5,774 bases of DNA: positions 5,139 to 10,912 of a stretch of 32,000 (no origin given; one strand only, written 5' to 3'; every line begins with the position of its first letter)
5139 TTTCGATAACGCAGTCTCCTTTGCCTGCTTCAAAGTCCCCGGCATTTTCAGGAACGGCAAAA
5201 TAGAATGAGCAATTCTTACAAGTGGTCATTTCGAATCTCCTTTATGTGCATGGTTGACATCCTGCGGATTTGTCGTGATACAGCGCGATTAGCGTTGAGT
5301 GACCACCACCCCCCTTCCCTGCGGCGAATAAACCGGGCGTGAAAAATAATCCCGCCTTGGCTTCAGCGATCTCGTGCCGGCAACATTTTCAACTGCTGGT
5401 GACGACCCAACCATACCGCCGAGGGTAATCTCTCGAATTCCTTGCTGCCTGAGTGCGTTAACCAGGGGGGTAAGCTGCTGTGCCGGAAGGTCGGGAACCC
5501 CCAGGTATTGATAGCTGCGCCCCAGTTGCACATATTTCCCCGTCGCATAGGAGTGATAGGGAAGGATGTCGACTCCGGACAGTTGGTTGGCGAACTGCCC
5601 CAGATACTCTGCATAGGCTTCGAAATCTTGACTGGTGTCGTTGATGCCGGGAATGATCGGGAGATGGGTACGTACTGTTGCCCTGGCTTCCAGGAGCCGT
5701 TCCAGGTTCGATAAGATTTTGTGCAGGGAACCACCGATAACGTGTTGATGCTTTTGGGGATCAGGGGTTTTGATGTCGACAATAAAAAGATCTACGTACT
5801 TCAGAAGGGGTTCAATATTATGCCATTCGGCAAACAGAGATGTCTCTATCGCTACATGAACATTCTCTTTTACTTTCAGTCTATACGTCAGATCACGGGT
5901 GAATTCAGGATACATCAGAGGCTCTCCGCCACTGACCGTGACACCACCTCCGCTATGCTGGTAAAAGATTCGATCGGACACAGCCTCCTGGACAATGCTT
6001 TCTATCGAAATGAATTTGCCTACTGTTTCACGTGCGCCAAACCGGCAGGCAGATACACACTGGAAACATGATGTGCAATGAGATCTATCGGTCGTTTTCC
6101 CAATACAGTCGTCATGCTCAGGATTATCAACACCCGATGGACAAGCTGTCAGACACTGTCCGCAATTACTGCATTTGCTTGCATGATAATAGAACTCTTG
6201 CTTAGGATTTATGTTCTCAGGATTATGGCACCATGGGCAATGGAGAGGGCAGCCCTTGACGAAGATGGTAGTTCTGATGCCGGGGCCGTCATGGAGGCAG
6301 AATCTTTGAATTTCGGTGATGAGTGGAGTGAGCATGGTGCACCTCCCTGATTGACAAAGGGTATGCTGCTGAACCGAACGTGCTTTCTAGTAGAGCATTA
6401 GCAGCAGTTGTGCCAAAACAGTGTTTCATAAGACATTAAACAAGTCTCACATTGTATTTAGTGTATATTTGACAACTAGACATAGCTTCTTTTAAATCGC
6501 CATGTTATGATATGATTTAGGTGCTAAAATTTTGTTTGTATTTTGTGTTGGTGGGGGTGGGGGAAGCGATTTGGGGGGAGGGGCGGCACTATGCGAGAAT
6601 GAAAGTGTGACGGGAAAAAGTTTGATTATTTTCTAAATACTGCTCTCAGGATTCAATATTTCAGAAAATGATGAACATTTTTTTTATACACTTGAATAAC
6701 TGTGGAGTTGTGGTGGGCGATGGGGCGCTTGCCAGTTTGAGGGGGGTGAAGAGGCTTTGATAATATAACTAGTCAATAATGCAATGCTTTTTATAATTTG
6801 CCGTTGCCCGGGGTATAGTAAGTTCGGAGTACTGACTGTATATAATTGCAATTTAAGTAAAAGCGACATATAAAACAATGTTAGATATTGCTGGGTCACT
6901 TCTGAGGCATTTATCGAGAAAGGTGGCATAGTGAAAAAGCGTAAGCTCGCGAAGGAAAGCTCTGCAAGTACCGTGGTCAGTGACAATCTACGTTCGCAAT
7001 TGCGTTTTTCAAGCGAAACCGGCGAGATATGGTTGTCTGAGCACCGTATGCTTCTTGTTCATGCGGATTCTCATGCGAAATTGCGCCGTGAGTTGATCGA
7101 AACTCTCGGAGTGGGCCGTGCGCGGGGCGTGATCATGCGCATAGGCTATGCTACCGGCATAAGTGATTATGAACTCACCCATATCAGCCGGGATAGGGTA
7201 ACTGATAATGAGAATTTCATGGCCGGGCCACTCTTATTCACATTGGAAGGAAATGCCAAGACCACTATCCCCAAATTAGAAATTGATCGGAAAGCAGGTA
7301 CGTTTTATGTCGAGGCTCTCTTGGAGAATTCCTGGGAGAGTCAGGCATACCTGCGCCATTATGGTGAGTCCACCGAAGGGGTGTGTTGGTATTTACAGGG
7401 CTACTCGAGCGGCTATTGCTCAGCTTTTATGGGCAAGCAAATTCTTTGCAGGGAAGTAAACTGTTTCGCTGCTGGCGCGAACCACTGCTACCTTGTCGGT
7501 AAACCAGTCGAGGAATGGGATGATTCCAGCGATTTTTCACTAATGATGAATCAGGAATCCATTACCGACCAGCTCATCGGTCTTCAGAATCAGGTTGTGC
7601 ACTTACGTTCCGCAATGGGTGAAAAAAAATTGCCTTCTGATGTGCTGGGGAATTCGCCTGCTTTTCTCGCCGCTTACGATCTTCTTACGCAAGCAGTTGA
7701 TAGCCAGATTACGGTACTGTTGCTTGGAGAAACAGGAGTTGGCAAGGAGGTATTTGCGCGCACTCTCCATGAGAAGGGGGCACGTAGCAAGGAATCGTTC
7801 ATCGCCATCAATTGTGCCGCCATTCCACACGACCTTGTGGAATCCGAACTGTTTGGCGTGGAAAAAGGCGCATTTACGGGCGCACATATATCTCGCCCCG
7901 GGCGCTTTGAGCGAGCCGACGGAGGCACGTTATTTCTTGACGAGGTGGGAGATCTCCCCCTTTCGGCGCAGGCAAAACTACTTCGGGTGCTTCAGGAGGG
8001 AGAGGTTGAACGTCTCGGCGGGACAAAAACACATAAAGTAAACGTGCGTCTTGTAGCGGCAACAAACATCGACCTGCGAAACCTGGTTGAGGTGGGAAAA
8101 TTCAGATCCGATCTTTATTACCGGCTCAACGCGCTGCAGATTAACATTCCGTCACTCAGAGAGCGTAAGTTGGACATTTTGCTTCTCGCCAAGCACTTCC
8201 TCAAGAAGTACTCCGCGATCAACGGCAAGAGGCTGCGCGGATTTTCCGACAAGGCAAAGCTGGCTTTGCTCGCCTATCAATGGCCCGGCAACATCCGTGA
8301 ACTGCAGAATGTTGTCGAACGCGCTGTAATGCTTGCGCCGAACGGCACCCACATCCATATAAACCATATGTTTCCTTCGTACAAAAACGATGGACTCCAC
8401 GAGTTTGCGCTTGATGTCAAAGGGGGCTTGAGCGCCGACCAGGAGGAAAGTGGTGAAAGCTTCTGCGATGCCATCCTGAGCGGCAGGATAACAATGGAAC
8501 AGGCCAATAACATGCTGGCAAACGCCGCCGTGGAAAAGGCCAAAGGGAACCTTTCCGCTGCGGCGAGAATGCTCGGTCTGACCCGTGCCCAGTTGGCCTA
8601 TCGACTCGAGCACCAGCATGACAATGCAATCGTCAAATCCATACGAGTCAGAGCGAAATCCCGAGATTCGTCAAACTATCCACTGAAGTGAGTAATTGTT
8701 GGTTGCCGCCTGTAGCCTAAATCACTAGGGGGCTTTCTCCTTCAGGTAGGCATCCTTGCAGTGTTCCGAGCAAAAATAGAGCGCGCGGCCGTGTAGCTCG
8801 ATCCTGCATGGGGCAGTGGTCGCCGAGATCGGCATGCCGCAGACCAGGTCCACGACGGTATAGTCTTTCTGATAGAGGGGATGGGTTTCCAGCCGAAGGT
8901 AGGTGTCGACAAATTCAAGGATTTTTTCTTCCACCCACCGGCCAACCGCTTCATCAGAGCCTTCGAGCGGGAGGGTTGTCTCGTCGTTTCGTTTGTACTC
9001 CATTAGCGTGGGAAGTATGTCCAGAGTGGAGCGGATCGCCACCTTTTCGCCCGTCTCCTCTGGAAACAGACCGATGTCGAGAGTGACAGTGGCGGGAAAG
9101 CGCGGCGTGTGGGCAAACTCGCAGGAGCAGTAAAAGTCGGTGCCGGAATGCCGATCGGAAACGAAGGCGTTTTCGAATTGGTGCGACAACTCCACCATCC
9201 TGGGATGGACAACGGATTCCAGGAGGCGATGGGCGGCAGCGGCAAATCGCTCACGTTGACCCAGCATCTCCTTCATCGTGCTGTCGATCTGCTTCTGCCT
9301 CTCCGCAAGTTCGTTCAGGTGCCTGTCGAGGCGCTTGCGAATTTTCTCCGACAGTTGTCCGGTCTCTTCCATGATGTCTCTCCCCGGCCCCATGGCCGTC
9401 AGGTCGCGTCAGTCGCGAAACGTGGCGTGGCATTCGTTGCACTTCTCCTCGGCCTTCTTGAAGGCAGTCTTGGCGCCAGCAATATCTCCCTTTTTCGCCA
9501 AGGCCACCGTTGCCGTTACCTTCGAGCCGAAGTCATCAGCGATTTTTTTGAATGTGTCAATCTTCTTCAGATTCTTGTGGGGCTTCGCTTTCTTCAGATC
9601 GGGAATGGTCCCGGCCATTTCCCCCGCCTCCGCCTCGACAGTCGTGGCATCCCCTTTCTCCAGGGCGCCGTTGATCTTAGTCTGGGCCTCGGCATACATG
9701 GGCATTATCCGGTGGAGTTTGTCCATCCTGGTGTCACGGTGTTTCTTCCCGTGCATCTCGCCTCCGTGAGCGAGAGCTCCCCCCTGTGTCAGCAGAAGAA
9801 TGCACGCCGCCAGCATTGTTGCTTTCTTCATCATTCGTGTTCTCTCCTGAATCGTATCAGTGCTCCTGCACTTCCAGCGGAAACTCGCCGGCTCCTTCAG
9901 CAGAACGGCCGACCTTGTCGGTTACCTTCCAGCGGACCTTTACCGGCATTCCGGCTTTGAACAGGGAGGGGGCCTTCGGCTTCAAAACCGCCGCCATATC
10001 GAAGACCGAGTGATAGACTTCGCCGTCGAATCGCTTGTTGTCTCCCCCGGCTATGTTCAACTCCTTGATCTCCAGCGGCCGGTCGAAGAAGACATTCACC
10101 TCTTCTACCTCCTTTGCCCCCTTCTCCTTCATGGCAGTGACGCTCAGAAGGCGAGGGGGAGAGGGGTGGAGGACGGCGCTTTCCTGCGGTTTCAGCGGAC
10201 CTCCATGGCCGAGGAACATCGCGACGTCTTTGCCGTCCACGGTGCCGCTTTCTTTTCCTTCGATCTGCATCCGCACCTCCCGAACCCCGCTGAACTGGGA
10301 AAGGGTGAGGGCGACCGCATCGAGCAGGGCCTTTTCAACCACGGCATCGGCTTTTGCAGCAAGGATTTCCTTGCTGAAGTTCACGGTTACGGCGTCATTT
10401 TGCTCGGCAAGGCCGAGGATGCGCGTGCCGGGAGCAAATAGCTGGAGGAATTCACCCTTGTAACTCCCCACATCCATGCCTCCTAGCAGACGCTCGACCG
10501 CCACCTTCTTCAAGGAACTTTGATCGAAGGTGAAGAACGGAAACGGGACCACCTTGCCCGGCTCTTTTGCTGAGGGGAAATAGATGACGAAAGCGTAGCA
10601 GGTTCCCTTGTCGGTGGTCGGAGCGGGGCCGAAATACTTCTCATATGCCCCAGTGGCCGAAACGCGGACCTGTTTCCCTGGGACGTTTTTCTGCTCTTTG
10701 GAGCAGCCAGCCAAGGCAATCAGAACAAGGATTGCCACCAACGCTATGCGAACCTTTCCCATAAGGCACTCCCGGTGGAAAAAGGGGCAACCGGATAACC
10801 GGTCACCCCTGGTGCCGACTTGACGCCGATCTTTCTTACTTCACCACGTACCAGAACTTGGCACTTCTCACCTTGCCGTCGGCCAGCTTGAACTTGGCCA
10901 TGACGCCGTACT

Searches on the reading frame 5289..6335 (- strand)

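Call 18: search_protein_families(library=pfam, proteins=[window:5289-6335:-], max_evalue=0.001)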
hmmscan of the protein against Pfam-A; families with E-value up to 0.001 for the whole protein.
window:5289-6335:- (348 aa): 9 families
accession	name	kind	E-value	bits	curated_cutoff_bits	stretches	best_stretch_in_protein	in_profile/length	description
PF04055.27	Radical_SAM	-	1.5e-18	68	29.5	1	97-243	14-164/166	Radical SAM superfamily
PF13353.11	Fer4_12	-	2.5e-13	51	22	2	16-51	2-37/137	4Fe-4S single cluster domain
PF00037.32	Fer4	-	1.2e-07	31.6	21.1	1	49-68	2-21/24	4Fe-4S binding domain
PF12837.12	Fer4_6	-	6.7e-07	29.4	25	0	52-69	6-23/24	4Fe-4S binding domain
PF13237.11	Fer4_10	-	9.1e-07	29.2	25.5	1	49-97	3-52/53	4Fe-4S dicluster domain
PF12797.12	Fer4_2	-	5.4e-06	26.5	24.5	1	49-67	4-22/22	4Fe-4S binding domain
PF12838.12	Fer4_7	-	8.1e-06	26.7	27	0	38-69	21-52/52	4Fe-4S dicluster domain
PF13187.11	Fer4_9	-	3.7e-05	24.1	27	1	54-98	1-48/52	4Fe-4S dicluster domain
PF12800.12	Fer4_4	-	0.00086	19.9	24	0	53-68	2-17/17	4Fe-4S binding domain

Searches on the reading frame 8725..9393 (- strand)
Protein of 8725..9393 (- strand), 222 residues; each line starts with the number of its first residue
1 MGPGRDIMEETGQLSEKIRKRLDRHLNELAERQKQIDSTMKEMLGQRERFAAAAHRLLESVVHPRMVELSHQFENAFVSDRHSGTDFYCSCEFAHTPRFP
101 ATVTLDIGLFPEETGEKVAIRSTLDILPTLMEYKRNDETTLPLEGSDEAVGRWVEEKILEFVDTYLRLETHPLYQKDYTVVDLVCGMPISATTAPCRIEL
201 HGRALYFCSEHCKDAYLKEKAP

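Call 18: search_protein_families(library=pfam, proteins=[window:8725-9393:-], max_evalue=0.001)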
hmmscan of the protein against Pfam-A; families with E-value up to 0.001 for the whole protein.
window:8725-9393:- (222 aa): 1 family
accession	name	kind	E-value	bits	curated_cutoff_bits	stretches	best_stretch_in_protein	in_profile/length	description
PF04945.19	YHS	-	2.3e-07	31.1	30.3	1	180-219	1-39/47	YHS domain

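Call 54: search_protein_families(library=pfam, proteins=[window:8725-9393:-], max_evalue=0.1)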
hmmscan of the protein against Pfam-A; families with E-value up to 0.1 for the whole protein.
window:8725-9393:- (222 aa): 2 families
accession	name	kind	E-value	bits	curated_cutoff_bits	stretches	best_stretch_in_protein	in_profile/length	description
PF04945.19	YHS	-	2.3e-07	31.1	30.3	1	180-219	1-39/47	YHS domain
PF06320.18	GCN5L1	-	0.088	13.5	23.9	0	6-56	22-72/114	GCN5-like protein 1 (GCN5L1)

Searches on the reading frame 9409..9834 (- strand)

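Call 18: search_protein_families(library=pfam, proteins=[window:9409-9834:-], max_evalue=0.001)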
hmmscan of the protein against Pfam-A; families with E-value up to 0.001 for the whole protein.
window:9409-9834:- (141 aa): 2 families
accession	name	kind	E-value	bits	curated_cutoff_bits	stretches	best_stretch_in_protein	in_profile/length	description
PF01322.25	Cytochrom_C_2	-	8.4e-09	36.9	26.5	1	90-140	71-121/121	Cytochrome C'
PF07361.16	Cytochrom_B562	-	3.1e-05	24.9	30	1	51-140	10-102/102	Cytochrome b562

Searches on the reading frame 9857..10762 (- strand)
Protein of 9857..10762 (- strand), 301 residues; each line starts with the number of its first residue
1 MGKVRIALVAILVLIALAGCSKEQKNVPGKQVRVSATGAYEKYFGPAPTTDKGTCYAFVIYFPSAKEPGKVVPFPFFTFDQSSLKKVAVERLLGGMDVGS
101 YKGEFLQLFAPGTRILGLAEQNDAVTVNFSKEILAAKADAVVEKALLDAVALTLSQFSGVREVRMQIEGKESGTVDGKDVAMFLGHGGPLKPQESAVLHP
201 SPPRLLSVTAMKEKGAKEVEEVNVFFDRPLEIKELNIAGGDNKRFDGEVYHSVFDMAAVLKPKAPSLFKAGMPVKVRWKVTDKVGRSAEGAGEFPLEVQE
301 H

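Call 18: search_protein_families(library=pfam, proteins=[window:9857-10762:-], max_evalue=0.001)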
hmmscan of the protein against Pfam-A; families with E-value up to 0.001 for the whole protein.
window:9857-10762:- (301 aa): 1 family
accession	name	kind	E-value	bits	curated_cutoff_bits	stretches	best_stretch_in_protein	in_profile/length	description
PF10646.14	Germane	-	8.6e-17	62.3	23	1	60-171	2-115/117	Sporulation and spore germination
